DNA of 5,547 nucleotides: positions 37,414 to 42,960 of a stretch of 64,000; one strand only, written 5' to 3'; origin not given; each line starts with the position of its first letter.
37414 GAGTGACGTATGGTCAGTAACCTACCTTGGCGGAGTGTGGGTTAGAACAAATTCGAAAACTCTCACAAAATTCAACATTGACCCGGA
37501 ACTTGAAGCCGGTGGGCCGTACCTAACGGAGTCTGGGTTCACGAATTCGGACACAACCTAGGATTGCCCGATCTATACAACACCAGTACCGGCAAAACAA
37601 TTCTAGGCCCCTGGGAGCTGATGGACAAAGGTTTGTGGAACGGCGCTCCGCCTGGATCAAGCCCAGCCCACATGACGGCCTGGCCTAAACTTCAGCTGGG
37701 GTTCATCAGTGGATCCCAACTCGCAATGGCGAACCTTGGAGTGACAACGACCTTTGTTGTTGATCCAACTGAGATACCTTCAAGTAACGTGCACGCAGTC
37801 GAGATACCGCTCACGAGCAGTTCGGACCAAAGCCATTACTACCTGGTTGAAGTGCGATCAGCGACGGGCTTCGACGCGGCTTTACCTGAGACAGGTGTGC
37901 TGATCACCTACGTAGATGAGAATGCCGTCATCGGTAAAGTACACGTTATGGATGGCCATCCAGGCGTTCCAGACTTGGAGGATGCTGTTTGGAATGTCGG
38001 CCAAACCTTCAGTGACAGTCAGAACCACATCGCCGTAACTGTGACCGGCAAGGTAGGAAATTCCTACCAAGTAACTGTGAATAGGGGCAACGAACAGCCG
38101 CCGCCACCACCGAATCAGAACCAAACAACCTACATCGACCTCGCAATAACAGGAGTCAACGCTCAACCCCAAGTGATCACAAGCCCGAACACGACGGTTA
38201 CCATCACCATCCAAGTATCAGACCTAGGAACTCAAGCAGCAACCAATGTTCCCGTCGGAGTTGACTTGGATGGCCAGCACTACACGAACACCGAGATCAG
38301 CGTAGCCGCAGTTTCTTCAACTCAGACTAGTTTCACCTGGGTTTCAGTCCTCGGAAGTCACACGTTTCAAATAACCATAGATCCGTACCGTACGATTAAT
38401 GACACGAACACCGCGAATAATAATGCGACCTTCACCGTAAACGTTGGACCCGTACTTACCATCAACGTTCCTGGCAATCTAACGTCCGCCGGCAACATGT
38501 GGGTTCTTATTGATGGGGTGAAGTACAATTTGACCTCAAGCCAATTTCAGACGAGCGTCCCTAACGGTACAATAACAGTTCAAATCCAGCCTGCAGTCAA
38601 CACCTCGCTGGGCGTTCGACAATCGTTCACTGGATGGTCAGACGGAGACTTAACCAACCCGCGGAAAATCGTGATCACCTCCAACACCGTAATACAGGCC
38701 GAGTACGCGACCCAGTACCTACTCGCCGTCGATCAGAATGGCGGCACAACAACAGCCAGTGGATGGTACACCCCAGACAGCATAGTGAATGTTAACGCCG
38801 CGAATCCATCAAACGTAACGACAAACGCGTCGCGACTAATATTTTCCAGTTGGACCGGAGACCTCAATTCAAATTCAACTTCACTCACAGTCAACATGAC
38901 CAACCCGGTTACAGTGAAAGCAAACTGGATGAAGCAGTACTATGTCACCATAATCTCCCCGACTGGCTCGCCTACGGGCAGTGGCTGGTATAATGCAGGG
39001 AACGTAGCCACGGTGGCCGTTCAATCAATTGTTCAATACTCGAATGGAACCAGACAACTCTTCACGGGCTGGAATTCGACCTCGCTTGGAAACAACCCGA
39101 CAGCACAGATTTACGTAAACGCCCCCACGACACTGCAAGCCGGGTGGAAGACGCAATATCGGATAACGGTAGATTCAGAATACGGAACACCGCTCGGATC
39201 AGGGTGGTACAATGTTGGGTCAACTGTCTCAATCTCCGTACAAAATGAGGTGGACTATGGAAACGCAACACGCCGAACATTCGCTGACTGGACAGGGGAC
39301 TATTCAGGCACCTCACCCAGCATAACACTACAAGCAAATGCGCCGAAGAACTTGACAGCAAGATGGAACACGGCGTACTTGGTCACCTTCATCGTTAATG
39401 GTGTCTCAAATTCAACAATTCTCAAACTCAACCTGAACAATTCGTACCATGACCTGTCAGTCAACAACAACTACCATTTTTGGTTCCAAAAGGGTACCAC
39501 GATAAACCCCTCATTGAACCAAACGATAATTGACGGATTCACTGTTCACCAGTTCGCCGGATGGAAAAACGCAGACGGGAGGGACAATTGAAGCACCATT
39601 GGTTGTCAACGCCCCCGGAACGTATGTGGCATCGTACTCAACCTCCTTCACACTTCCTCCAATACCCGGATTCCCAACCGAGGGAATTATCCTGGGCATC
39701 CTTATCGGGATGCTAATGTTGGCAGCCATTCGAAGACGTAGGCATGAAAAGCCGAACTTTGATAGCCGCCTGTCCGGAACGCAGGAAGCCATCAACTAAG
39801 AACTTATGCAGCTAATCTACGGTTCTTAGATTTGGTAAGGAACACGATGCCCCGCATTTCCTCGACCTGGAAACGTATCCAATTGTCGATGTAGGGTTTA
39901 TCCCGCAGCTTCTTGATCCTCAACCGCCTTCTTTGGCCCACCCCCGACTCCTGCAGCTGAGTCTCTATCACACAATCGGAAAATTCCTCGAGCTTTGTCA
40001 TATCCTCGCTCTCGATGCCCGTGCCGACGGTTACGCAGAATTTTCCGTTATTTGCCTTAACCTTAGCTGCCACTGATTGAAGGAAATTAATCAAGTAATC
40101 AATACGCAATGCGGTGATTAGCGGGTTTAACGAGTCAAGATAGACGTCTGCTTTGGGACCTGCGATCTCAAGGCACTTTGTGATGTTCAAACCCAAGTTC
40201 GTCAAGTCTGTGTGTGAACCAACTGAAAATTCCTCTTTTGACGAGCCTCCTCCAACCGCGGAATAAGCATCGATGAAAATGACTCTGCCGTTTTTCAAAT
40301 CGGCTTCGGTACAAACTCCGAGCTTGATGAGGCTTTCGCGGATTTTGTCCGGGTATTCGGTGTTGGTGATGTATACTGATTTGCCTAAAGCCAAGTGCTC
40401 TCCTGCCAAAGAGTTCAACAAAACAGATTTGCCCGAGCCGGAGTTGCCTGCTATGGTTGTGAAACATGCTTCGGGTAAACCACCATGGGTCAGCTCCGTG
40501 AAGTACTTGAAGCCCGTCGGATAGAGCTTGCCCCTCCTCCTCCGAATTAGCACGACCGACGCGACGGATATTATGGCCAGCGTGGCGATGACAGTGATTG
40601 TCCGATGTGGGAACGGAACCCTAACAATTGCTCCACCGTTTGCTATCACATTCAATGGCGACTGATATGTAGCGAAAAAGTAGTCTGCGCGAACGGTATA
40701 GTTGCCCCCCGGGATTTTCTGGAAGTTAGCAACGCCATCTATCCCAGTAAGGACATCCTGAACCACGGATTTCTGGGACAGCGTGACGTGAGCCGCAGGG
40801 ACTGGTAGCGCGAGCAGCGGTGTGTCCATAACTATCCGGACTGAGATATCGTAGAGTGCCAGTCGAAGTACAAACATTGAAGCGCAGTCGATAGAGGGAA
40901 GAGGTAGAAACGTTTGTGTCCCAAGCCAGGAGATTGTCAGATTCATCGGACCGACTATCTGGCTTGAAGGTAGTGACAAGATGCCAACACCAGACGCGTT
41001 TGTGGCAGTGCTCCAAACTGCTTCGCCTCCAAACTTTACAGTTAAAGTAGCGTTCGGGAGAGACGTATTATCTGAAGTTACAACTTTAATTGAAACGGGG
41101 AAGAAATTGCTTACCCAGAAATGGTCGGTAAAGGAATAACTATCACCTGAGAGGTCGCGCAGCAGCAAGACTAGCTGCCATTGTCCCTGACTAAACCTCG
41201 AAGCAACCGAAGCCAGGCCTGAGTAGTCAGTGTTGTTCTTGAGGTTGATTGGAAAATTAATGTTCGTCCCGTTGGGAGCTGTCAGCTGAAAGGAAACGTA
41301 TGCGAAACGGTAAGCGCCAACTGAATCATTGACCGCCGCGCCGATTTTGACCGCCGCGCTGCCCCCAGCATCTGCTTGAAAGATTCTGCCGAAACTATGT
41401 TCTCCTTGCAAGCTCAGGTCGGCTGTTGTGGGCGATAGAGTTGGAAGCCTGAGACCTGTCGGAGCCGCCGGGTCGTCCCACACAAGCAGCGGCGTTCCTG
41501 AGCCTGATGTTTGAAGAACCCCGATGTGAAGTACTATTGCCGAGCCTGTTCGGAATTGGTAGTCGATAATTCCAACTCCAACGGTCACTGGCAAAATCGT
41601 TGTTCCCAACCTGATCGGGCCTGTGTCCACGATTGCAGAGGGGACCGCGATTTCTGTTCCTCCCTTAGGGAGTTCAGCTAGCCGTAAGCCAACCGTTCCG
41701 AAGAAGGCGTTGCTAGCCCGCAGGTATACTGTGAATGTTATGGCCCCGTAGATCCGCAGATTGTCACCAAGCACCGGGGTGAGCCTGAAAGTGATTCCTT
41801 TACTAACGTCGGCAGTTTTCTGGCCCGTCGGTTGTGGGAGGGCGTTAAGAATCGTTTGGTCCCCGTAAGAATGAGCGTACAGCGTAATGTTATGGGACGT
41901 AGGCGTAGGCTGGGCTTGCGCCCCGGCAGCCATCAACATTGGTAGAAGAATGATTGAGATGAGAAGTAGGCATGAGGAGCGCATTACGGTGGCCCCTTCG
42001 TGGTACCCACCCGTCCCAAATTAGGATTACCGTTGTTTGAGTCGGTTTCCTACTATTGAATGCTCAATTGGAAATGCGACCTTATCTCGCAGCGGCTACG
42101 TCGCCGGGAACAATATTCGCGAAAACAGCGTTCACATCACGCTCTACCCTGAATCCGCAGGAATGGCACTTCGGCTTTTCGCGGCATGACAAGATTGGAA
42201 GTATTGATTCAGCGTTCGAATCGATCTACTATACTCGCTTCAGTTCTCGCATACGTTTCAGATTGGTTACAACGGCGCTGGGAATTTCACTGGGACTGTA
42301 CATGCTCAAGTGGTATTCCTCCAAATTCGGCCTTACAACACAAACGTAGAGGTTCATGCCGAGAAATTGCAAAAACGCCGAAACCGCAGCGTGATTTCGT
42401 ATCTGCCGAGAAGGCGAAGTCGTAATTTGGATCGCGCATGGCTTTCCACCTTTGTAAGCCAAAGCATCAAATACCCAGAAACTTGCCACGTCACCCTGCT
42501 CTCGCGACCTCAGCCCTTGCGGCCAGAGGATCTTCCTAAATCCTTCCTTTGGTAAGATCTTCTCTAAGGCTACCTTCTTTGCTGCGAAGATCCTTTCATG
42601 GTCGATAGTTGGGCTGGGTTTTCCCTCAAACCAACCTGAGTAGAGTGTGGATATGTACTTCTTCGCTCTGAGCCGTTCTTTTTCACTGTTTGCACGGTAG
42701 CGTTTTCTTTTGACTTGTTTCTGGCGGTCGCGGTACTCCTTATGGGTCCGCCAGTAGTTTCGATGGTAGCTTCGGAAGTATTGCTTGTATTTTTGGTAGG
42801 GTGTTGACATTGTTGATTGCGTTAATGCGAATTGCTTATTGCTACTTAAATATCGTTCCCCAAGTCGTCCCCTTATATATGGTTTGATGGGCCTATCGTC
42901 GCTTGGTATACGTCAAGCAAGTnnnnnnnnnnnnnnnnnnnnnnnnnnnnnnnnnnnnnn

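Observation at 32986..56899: Cell-surface island: two archaeosortase homologs, PEF-CTERM cargo, two KaiC-like ATPases and GT-C glycosyltransferase candidates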

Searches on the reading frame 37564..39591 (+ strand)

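Call 5: search_protein_families(library=ncbifam, proteins=[window:37564-39591:+], max_evalue=0.01)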
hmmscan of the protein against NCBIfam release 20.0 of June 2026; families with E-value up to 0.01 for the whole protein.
window:37564-39591:+ (675 aa): 1 family
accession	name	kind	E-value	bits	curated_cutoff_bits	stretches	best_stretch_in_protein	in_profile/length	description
TIGR03296.1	M6dom_TIGR03296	domain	2.1e-16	60.7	110.8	1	1-116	180-286/286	M6 family metalloprotease domain-containing protein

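Call 11: search_protein_families(library=pfam, proteins=[window:37564-39591:+], max_evalue=0.01)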
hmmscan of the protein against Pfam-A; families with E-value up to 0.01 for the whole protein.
window:37564-39591:+ (675 aa): 1 family
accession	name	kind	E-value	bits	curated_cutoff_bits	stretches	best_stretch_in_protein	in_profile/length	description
PF07705.17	CARDB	-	1.2e-11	45.1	22.7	1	192-289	3-100/101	CARDB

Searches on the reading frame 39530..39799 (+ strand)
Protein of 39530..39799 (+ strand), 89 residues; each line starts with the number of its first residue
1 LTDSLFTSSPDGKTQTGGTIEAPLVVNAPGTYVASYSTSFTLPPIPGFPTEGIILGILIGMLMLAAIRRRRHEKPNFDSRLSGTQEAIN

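Call 6: search_protein_families(library=ncbifam, proteins=[window:39530-39799:+], max_evalue=0.01)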
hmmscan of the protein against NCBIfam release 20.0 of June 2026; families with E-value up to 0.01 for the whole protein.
window:39530-39799:+ (89 aa): 1 family
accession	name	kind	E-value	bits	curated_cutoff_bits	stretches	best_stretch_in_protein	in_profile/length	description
NF033507.3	Loki-CTERM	subfamily_domain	0.00081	19.6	19.9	1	45-72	1-26/27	Loki-CTERM sorting domain-containing protein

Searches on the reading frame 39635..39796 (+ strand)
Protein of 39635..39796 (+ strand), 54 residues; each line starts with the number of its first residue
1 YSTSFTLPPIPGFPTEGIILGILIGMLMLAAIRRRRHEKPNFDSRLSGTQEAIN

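Call 25: search_protein_families(library=ncbifam, proteins=[window:39635-39796:+], max_evalue=10)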
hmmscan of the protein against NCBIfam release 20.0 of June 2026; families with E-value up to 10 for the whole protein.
seq(54 aa): 3 families
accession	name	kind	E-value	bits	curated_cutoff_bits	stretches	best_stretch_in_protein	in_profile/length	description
NF033507.3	Loki-CTERM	subfamily_domain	0.00027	21.1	19.9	1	10-37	1-26/27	Loki-CTERM sorting domain-containing protein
NF009809.0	PRK13293.1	equivalog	0.1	11.9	274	1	20-53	161-194/253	coenzyme F420-0:L-glutamate ligase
NF045529.2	Heimdall-CTERM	domain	1.3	9.5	24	1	19-36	7-24/26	Heimdall-CTERM domain-containing surface protein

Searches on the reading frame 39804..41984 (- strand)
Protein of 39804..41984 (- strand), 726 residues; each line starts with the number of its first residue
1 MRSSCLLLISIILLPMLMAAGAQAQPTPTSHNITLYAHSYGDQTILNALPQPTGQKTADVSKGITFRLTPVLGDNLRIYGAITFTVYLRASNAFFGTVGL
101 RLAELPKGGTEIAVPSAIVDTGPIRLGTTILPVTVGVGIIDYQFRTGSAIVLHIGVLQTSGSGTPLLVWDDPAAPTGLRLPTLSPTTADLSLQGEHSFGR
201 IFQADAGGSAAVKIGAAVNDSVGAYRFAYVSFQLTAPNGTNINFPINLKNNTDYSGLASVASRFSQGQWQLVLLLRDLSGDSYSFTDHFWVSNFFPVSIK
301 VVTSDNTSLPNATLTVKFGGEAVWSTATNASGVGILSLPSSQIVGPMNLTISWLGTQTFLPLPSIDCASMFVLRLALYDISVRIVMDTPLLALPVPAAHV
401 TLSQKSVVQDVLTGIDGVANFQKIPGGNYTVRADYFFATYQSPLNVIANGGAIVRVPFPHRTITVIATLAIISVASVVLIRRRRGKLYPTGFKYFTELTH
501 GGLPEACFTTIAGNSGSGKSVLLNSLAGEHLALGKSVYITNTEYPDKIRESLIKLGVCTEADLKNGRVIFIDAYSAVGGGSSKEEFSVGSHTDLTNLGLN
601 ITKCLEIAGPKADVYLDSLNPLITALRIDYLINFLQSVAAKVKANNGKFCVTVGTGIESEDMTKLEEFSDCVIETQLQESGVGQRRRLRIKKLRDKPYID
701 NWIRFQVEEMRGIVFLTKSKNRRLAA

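Call 5: search_protein_families(library=ncbifam, proteins=[window:39804-41984:-], max_evalue=0.01)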
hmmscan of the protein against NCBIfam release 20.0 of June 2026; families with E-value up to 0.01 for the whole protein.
window:39804-41984:- (726 aa): 9 families
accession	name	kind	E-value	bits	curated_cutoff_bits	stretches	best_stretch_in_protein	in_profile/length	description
NF006799.0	PRK09302.1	equivalog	2e-14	53.1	408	1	488-716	13-239/515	circadian clock protein KaiC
NF052589.1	ArlH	equivalog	4.3e-12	46.2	215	1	501-719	15-227/229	archaellum protein ArlH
TIGR03877.1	thermo_KaiC_1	hypoth_equivalog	2.2e-09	37.1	307.25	1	490-622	6-139/238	KaiC domain-containing protein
TIGR03881.1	KaiC_arch_4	hypoth_equivalog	2e-08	34.2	247.8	1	489-716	4-229/231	KaiC domain-containing protein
NF004723.0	PRK06067.1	subfamily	2.3e-08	33.8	194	1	495-714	23-234/243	flagellar accessory protein FlaH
NF006320.0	PRK08533.1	equivalog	6.2e-05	22.7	215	1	501-714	19-223/230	flagellar accessory protein FlaH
TIGR02655.1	circ_KaiC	equivalog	0.0023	16.7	546.25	1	490-590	5-107/484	circadian clock protein KaiC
TIGR03608.1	L_ocin_972_ABC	subfamily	0.0049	16.4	254.85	1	508-544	26-62/206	putative bacteriocin export ABC transporter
NF040873.1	AztA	equivalog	0.0072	15.9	220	0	503-529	15-41/191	zinc ABC transporter ATP-binding protein AztA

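Call 11: search_protein_families(library=pfam, proteins=[window:39804-41984:-], max_evalue=0.01)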
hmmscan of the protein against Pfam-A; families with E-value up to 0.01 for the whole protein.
window:39804-41984:- (726 aa): 6 families
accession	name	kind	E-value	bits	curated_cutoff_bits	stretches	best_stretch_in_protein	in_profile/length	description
PF06745.19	ATPase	-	6.3e-20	72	26.6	1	489-718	2-229/231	KaiC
PF13620.12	CarboxypepD_reg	-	7e-09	36.4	32.3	1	394-446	13-69/82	Carboxypeptidase regulatory-like domain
PF24336.1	DUF7504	-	3.1e-06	28.2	27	1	545-674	41-178/179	Family of unknown function (DUF7504)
PF00005.33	ABC_tran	-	6.7e-05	23.9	25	1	508-561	13-67/137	ABC transporter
PF17802.7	SpaA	-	0.0032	18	23.1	0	401-432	22-57/91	Prealbumin-like fold domain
PF03193.22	RsgA_GTPase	-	0.0091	16.3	30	0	508-530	108-131/174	RsgA GTPase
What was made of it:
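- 39804..41984 (-): Receptor-like TM-KaiC (726 aa): signal peptide, about 440-aa ectodomain ending in a CarboxypepD_reg domain, the motif VPFPH + TM helix + RRRR, then a cytoplasmic KaiC-type ATPase domain. PF06745 scores 72 bits and PF13620 36 bits (call 11).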

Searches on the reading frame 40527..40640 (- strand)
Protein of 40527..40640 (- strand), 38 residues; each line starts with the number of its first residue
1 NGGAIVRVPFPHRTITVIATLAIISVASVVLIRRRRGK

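Call 100: search_protein_families(library=ncbifam, proteins=[window:40527-40640:-], max_evalue=10)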
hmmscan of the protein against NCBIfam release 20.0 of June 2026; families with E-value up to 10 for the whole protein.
seq(38 aa): 4 families
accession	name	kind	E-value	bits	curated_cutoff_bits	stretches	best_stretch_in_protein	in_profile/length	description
NF033507.3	Loki-CTERM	subfamily_domain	0.0011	19.2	19.9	1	17-36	6-25/27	Loki-CTERM sorting domain-containing protein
TIGR01167.1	LPXTG_anchor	domain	0.14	12.9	15.9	1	16-36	13-33/34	LPXTG cell wall anchor domain-containing protein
NF045529.2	Heimdall-CTERM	domain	0.18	12.2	24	1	17-36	7-26/26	Heimdall-CTERM domain-containing surface protein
TIGR03063.1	srtB_target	domain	0.24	11.4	18.15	1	23-36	16-29/29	sortase B protein-sorting domain-containing protein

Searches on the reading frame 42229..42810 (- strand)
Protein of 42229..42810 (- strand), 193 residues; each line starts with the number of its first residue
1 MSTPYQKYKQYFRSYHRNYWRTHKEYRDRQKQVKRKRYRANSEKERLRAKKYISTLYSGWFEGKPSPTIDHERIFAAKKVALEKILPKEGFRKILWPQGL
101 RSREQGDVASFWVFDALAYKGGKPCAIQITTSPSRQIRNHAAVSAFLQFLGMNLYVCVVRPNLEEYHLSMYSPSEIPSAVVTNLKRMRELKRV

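Call 5: search_protein_families(library=ncbifam, proteins=[window:42229-42810:-], max_evalue=0.01)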
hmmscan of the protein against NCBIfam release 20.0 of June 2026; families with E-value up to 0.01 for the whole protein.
window:42229-42810:- (193 aa): 0 families

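Call 11: search_protein_families(library=pfam, proteins=[window:42229-42810:-], max_evalue=0.01)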
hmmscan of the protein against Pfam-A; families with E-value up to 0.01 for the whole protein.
window:42229-42810:- (193 aa): 0 families

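Call 45: search_protein_families(library=pfam, proteins=[window:42229-42810:-], max_evalue=10)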
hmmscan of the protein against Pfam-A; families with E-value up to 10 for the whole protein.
window:42229-42810:- (193 aa): 1 family
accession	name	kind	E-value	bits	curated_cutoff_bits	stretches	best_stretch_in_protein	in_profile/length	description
PF15061.11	DUF4538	-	0.047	13.9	27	1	135-166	2-35/57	Domain of unknown function (DUF4538)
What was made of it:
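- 42229..42810 (-): 193-aa basic protein of unknown function; not a core member of the locus. No family hit (calls 5, 11, 45).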
